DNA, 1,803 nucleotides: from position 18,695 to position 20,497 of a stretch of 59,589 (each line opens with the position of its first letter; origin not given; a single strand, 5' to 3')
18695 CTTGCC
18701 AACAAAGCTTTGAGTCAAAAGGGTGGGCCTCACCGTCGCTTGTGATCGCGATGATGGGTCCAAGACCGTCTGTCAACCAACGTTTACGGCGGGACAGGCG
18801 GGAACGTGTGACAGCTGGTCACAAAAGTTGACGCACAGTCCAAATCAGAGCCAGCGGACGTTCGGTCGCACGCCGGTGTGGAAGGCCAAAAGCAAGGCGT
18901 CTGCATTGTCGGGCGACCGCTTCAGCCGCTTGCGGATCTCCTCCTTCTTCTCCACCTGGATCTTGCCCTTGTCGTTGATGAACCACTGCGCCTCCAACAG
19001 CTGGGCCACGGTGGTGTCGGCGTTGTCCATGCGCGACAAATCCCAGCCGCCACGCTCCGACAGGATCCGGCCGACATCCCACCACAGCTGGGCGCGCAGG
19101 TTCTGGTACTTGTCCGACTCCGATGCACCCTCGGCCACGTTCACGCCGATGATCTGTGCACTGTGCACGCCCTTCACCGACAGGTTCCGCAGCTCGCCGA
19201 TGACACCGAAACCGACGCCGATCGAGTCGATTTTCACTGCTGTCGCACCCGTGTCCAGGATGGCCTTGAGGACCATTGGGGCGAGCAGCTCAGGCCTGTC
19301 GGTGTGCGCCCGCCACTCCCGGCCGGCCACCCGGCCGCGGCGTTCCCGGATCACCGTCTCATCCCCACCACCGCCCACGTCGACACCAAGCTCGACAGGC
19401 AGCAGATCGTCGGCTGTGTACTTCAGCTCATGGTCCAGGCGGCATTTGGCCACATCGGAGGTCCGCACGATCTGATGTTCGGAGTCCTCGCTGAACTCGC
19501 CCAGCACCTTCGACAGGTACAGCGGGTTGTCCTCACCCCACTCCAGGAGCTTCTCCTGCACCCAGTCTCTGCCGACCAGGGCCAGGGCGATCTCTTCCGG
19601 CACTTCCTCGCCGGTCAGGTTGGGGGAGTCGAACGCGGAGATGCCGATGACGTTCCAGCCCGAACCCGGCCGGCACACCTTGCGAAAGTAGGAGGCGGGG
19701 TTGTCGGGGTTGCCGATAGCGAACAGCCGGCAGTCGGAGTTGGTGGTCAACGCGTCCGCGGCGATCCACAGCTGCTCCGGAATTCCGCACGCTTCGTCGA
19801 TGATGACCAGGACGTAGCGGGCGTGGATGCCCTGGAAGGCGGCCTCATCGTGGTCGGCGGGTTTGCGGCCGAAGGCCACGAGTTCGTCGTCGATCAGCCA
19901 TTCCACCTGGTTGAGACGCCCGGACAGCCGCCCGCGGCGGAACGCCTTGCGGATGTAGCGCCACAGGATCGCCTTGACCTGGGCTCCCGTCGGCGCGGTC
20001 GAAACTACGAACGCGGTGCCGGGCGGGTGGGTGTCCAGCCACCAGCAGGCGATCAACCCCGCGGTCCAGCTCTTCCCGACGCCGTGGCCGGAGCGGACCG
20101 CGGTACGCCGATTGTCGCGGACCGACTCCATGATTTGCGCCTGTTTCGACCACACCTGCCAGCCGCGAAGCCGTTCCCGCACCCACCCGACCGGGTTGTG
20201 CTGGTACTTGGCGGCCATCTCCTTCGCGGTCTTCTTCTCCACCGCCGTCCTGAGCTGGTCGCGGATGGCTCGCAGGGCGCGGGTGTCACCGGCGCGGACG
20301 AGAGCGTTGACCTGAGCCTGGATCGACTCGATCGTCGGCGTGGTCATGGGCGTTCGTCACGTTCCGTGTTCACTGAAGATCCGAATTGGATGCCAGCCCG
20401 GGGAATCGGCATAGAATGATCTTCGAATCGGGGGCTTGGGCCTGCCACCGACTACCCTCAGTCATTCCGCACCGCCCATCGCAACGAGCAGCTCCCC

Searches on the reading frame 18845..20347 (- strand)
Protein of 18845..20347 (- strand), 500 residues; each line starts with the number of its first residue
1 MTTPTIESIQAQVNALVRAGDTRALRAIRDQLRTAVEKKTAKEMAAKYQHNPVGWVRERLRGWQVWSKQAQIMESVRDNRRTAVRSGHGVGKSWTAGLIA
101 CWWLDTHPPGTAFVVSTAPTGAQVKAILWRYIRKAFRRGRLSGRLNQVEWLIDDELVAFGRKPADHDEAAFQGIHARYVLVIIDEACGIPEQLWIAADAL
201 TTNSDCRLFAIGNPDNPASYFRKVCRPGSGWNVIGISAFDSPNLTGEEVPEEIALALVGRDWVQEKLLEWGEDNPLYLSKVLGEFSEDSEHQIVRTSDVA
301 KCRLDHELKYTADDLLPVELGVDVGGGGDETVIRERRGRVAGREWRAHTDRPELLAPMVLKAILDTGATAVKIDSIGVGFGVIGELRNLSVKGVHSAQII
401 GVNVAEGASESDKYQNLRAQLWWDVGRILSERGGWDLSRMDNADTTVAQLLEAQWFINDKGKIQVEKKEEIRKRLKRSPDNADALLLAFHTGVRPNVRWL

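Call 47: search_protein_families(library=phrogs, proteins=[window:18845-20347:-], max_evalue=0.00001)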
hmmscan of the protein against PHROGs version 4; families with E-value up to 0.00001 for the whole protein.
window:18845-20347:- (500 aa): 3 families
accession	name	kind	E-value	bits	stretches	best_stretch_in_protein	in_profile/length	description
phrog_2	-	head and packaging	6.5e-38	132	1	39-496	250-596/807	terminase large subunit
phrog_5902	-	unknown function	4.3e-25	89.7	1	38-303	8-275/359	-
phrog_20197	-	unknown function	1.1e-06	29.7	1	33-136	3-104/158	-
